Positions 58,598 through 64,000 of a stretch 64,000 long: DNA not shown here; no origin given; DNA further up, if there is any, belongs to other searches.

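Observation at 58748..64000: Unlisted >=1751-codon gene: secreted CHAP hydrolase fused to a long adhesin-like domain train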

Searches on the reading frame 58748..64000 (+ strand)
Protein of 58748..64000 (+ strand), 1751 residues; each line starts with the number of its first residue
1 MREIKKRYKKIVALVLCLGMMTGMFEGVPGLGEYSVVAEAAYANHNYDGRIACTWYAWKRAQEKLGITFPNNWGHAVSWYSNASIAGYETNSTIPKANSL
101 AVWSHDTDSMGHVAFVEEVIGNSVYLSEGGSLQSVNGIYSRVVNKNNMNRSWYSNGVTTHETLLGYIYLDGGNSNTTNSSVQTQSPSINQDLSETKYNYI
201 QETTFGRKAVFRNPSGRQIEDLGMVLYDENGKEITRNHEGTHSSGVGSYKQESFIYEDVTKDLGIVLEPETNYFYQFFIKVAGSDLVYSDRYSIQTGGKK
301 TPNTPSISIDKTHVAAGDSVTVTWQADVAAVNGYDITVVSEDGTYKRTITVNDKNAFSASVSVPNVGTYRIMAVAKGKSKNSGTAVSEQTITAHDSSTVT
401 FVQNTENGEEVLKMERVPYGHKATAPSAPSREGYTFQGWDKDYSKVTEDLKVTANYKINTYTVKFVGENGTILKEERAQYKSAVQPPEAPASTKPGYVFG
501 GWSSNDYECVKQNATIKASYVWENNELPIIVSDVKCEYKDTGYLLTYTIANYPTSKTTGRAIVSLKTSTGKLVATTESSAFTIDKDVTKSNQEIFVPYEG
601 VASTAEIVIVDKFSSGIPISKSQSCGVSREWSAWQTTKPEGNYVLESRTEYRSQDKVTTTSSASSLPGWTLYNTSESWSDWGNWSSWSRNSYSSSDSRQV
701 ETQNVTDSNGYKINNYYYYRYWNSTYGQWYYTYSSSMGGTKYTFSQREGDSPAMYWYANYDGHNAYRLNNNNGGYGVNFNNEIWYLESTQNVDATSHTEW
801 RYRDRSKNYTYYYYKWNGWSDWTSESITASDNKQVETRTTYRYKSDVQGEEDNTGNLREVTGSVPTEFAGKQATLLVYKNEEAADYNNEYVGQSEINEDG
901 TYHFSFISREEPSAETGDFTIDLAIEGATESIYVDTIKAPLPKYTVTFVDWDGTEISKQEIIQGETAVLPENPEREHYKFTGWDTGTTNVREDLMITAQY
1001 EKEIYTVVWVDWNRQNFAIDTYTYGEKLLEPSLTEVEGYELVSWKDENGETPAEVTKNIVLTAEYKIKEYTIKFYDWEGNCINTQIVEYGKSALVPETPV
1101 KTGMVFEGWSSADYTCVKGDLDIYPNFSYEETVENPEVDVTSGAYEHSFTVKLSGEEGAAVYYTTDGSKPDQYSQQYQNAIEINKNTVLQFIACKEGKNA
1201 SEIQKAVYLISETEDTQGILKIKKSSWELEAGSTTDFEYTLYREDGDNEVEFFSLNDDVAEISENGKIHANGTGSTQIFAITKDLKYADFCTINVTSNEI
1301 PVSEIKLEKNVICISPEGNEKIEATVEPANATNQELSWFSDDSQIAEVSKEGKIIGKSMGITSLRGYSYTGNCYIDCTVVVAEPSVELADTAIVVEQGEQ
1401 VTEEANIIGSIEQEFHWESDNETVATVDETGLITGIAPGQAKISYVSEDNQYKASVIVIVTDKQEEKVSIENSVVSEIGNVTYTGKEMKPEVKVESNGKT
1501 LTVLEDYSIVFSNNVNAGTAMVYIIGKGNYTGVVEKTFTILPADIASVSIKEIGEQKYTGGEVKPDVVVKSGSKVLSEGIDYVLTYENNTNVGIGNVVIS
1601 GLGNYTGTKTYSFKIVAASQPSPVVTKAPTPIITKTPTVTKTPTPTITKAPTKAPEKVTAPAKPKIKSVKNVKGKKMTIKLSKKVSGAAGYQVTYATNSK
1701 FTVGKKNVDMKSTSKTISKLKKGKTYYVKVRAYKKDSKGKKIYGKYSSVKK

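Call 4: search_protein_families(library=pfam, proteins=[window:58748-64000:+], max_evalue=0.1)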
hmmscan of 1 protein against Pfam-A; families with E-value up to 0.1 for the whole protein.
window:58748-64000:+ (1751 aa): 9 families
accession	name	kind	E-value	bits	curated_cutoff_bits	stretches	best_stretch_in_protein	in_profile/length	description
PF02368.24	Big_2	-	8.9e-27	93.3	22.8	3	1385-1457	4-78/79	Bacterial Ig-like domain (group 2)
PF09479.16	Flg_new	-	2.6e-25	88.7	27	4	398-452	2-54/65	Listeria-Bacteroides repeat domain (List_Bact_rpt)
PF13290.12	CHB_HEX_C_1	-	4.3e-17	62.2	22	1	1141-1204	2-66/67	Chitobiase/beta-hexosaminidase C-terminal domain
PF05257.22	CHAP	-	1.3e-14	54.9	26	1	47-129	6-80/81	CHAP domain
PF13287.12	Fn3_assoc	-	1.4e-13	51.2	23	1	1151-1207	1-58/59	Fn3 associated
PF18998.6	Flg_new_2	-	9.6e-06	25.9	23.6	0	461-516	1-54/73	Divergent InlB B-repeat domain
PF09294.16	Interfer-bind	-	0.016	15.9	21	1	1680-1738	34-90/104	Interferon-alpha/beta receptor, fibronectin type III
PF02389.20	Cornifin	-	0.036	14.7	34.8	1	1621-1667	38-86/135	Cornifin (SPRR) family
PF23608.1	Ig_ILCR1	-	0.038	14.5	27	0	1695-1739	51-92/114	ILCR1 Ig-like domain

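Call 5: search_protein_families(library=ncbifam, proteins=[window:58748-64000:+], max_evalue=0.1)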
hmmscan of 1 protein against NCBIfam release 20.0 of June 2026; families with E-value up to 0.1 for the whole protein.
window:58748-64000:+ (1751 aa): 1 family
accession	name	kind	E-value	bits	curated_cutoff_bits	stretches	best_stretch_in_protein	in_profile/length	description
TIGR02543.1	List_Bact_rpt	repeat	6.9e-08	32.7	20.95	1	429-464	1-39/44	TIGR02543 family repeat protein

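Call 6: find_homologous_proteins(query=window:58748-64000:+)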
Query window:58748-64000:+ (1751 aa): 286 proteins with E <= 0.001 among 8000 candidates; the best 120 are listed.
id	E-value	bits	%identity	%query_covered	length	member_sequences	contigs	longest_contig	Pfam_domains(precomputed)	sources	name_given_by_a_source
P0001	0.0e+0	3946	100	100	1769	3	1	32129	PF05257.23,PF09479.17,PF26182.1,PF13287.13,PF13290.14,PF18998.7,PF02368.25,PF26918.1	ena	-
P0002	0.0e+0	2431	62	100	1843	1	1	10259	PF05257.23,PF09479.17,PF26182.1,PF13287.13,PF13290.14,PF22359.3,PF02368.25,PF26918.1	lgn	-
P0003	0.0e+0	2252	59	100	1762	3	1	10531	PF09479.17,PF26182.1,PF13287.13,PF13290.14,PF02368.25,PF26918.1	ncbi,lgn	-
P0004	0.0e+0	2215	58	100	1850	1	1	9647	PF09479.17,PF26182.1,PF13287.13,PF13290.14,PF02368.25,PF26918.1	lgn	-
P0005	0.0e+0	2207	59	100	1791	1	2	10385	PF09479.17,PF26182.1,PF13287.13,PF13290.14,PF02368.25,PF26918.1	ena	-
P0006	0.0e+0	2186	58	100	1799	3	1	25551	PF01551.30,PF09479.17,PF26182.1,PF13287.13,PF13290.14,PF02368.25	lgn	-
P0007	0.0e+0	1929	52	98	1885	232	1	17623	PF09479.17,PF13306.13,PF26182.1,PF13287.13,PF13290.14,PF02368.25,PF13855.13,PF26918.1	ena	-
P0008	0.0e+0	1925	53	98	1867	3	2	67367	PF09479.17,PF13306.13,PF26182.1,PF13287.13,PF13290.14,PF02368.25,PF13855.13,PF26918.1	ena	-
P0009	0.0e+0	1922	53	98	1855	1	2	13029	PF09479.17,PF13306.13,PF26182.1,PF13287.13,PF13290.14,PF02368.25,PF26918.1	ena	-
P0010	0.0e+0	1916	53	98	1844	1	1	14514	PF09479.17,PF13306.13,PF26182.1,PF13287.13,PF13290.14,PF02368.25,PF26918.1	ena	-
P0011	0.0e+0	1914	53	98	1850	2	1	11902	PF09479.17,PF13306.13,PF26182.1,PF13287.13,PF13290.14,PF02368.25,PF26918.1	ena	-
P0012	0.0e+0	1894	52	98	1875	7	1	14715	PF09479.17,PF13306.13,PF26182.1,PF13287.13,PF13290.14,PF02368.25,PF13855.13,PF26918.1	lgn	-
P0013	0.0e+0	1886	52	98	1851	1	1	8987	PF09479.17,PF13306.13,PF26182.1,PF13287.13,PF13290.14,PF02368.25,PF13855.13,PF26918.1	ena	-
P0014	0.0e+0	1882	52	98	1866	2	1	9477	PF09479.17,PF13306.13,PF26182.1,PF13287.13,PF13290.14,PF02368.25,PF13855.13,PF26918.1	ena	-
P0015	0.0e+0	1877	52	98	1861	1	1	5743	PF09479.17,PF13306.13,PF26182.1,PF13287.13,PF13290.14,PF02368.25,PF13855.13,PF26918.1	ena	-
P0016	0.0e+0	1761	49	84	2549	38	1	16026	PF01551.30,PF09479.17,PF26182.1,PF21461.4,PF13287.13,PF13290.14,PF22359.3,PF02368.25,PF26918.1,PF00041.28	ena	-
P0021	0.0e+0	1103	39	82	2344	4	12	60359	PF09479.17,PF13287.13,PF13290.14,PF02368.25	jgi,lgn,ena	-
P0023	0.0e+0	1084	41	83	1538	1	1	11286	PF05257.23,PF09479.17,PF26182.1,PF00404.25,PF21461.4,PF13287.13,PF13290.14,PF18998.7,PF22359.3,PF02368.25,PF26918.1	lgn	-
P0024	0.0e+0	1080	40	82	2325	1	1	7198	PF09479.17,PF26182.1,PF13287.13,PF13290.14,PF02368.25,PF26918.1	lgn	-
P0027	4.6e-227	775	42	53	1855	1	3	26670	PF09479.17,PF26182.1,PF00404.25,PF13287.13,PF13290.14,PF02368.25,PF26918.1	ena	-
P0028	8.5e-226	771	42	53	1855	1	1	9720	PF09479.17,PF26182.1,PF13287.13,PF13290.14,PF02368.25,PF26918.1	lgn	-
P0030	5.2e-224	765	42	53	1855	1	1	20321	PF09479.17,PF26182.1,PF00404.25,PF13287.13,PF13290.14,PF02368.25,PF26918.1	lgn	-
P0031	8.5e-217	741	42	52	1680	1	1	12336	PF01551.30,PF09479.17,PF00404.25,PF13287.13,PF13290.14,PF02368.25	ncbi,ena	-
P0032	9.9e-215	734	43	52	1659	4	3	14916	PF09479.17,PF00404.25,PF13287.13,PF13290.14,PF02368.25,PF26918.1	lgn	-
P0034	1.6e-203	697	41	52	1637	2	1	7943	PF01551.30,PF09479.17,PF00404.25,PF13287.13,PF13290.14,PF02368.25,PF26918.1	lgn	-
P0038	7.5e-191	655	40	52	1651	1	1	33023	PF09479.17,PF00404.25,PF13290.14,PF22359.3,PF02368.25,PF26918.1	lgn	-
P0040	3.0e-187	643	38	54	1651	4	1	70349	PF05257.23,PF09479.17,PF00404.25,PF13290.14,PF02368.25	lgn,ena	-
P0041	3.2e-187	643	39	52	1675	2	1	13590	PF09479.17,PF00877.26,PF00404.25,PF13290.14,PF25309.2,PF22359.3,PF02368.25,PF26918.1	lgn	-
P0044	3.4e-185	636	39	54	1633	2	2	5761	PF05257.23,PF09479.17,PF00404.25,PF13290.14,PF02368.25,PF26918.1,PF00041.28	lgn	-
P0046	7.4e-185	635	39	52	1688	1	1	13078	PF09479.17,PF00404.25,PF13287.13,PF13290.14,PF02368.25,PF26918.1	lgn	-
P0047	7.2e-184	632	39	52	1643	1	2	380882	PF09479.17,PF00877.26,PF00404.25,PF13290.14,PF02368.25,PF00041.28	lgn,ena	-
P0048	3.8e-183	630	38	52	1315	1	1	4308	PF05257.23,PF09479.17,PF13287.13,PF13290.14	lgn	-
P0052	8.8e-181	622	39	51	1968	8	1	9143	PF09479.17,PF00404.25,PF00959.25,PF13287.13,PF13290.14,PF02368.25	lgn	-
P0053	2.2e-180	620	38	52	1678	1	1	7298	PF09479.17,PF00404.25,PF13290.14,PF02368.25,PF26918.1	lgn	-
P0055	1.3e-179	618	38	52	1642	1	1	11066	PF09479.17,PF00877.26,PF00404.25,PF13290.14,PF02368.25,PF26918.1,PF00041.28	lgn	-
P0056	1.5e-179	618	38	52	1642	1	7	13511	PF09479.17,PF00877.26,PF00404.25,PF13290.14,PF02368.25,PF26918.1,PF00041.28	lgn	-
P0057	3.0e-179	617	38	52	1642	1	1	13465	PF09479.17,PF00877.26,PF00404.25,PF13290.14,PF02368.25,PF26918.1,PF00041.28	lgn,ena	-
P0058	2.2e-178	614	38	53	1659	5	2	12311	PF01551.30,PF09479.17,PF00404.25,PF13290.14,PF02368.25,PF26918.1,PF00041.28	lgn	-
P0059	1.1e-177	611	38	54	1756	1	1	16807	PF09479.17,PF00404.25,PF25309.2,PF02368.25,PF26918.1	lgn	-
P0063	5.4e-175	602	34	69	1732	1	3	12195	PF05257.23,PF09479.17,PF00404.25,PF13290.14,PF02368.25,PF26918.1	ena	-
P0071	1.4e-168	581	37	52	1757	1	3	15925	PF09479.17,PF00404.25,PF22359.3,PF02368.25,PF26918.1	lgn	-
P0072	3.9e-168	580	34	64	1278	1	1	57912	PF09479.17,PF26182.1,PF13287.13,PF13290.14,PF22359.3,PF02368.25,PF26918.1,PF08239.18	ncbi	-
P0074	6.4e-167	576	39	49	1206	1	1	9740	PF05257.23,PF09479.17,PF00404.25,PF13287.13,PF13290.14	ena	-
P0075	3.4e-166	573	33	66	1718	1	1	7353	PF05257.23,PF09479.17,PF00404.25,PF13287.13,PF13290.14,PF02368.25,PF08239.18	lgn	-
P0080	2.1e-164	567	36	53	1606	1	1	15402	PF09479.17,PF00404.25,PF13287.13,PF13290.14,PF02368.25,PF26918.1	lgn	-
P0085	2.7e-161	557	36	52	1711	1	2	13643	PF05257.23,PF09479.17,PF00404.25,PF13290.14,PF02368.25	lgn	-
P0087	5.5e-160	553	35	54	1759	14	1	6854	PF09479.17,PF00404.25,PF13290.14,PF22359.3,PF02368.25,PF26918.1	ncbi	-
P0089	3.1e-159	550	36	55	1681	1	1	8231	PF05257.23,PF09479.17,PF00404.25,PF13290.14,PF02368.25,PF26918.1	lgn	-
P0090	2.0e-157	544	36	53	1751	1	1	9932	PF09479.17,PF00404.25,PF13290.14,PF02368.25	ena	-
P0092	1.7e-155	538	32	16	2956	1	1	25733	PF21764.4,PF26182.1,PF21461.4,PF25354.2,PF22359.3,PF02368.25,PF20578.5,PF26918.1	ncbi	-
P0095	1.2e-152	528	35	54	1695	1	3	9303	PF05257.23,PF09479.17,PF00404.25,PF13290.14,PF02368.25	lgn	-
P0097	9.3e-151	522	34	31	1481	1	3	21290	PF05257.23,PF09479.17,PF00041.28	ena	-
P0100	3.8e-149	517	38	30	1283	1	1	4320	PF05257.23,PF09479.17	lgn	-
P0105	3.6e-145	504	32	58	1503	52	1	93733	PF09479.17,PF13290.14,PF18998.7,PF00395.26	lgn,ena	-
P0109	1.6e-141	492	33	67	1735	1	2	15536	PF05257.23,PF09479.17,PF00404.25,PF13290.14,PF18998.7,PF02368.25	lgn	-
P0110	2.1e-141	491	34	54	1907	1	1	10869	PF05257.23,PF09479.17,PF00404.25,PF13287.13,PF13290.14,PF02368.25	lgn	-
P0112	3.1e-135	471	30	46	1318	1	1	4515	PF05257.23,PF09479.17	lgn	-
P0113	1.9e-133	465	39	40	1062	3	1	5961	PF05257.23,PF09479.17,PF00877.26,PF25309.2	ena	-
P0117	7.7e-130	453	39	20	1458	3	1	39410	PF05257.23,PF09479.17,PF13306.13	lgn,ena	-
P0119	9.0e-128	446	30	14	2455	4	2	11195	PF21764.4,PF26182.1,PF21461.4,PF22359.3,PF02368.25,PF26918.1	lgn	-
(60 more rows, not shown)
